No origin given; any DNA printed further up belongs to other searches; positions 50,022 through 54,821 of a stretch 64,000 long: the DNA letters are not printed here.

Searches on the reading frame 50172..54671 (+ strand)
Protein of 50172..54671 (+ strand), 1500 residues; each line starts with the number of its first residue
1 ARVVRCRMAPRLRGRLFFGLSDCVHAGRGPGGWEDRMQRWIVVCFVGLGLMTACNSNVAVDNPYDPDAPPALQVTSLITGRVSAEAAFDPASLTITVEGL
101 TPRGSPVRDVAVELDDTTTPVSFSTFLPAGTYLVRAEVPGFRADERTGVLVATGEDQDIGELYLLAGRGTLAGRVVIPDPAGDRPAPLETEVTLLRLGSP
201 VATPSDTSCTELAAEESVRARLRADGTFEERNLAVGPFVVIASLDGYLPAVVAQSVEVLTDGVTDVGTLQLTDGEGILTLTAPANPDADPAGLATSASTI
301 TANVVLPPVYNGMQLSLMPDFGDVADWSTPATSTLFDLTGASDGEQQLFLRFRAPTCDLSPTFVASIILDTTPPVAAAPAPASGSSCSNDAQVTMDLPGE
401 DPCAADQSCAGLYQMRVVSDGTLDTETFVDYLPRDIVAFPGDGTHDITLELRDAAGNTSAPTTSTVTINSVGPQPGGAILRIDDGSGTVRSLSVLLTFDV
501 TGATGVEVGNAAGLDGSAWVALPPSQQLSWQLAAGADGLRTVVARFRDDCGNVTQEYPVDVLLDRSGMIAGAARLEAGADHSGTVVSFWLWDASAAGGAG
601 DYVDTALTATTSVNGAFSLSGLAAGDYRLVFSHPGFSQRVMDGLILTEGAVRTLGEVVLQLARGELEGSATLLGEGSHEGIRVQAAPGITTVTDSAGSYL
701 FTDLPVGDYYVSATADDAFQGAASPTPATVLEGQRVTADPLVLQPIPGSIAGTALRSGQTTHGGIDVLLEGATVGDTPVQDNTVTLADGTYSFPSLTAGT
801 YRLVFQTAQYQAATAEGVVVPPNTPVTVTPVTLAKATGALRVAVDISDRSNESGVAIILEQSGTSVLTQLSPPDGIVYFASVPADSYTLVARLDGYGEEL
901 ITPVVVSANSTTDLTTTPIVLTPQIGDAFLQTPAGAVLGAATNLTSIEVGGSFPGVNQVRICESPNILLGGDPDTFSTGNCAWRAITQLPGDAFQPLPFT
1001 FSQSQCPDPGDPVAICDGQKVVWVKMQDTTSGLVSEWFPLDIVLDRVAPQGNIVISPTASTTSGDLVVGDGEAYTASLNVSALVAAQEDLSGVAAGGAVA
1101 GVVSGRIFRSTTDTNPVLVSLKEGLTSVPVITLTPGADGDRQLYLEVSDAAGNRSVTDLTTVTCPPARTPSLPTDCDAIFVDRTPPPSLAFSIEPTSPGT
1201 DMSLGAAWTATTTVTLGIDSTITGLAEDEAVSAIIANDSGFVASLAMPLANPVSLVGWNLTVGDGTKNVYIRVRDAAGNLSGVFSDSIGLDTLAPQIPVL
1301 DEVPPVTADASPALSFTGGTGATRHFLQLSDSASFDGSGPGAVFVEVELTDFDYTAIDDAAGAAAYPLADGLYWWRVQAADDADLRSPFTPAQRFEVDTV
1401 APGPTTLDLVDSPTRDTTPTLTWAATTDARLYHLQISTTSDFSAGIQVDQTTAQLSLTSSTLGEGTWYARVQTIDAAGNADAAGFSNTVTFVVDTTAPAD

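Call 81: search_protein_families(library=pfam, proteins=[window:50172-54671:+], max_evalue=0.00001)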
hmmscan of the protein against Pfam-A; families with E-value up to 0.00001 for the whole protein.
window:50172-54671:+ (1500 aa): 7 families
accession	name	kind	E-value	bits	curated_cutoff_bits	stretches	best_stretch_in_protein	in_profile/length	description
PF13620.12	CarboxypepD_reg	-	3.6e-34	117.4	32.3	2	771-829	16-78/82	Carboxypeptidase regulatory-like domain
PF19077.6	Big_13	-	1.8e-14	54.5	27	0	1410-1495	20-102/102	Bacterial Ig-like domain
PF13715.12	CarbopepD_reg_2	-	2.7e-14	53.4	32.2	0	768-816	13-61/88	CarboxypepD_reg-like domain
PF17210.9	SdrD_B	-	2.7e-12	47.3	29.7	0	689-720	40-71/112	SdrD B-like domain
PF17802.7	SpaA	-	1.4e-08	35.2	23.1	0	690-712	35-57/91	Prealbumin-like fold domain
PF09430.16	EMC7_beta-sandw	-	2.4e-06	28.2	26.6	0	781-810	21-50/122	ER membrane protein complex subunit 7, beta-sandwich domain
PF23193.1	NOMO_3rd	-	2.5e-06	28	27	0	689-714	60-85/120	NOMO third transthyretin-like domain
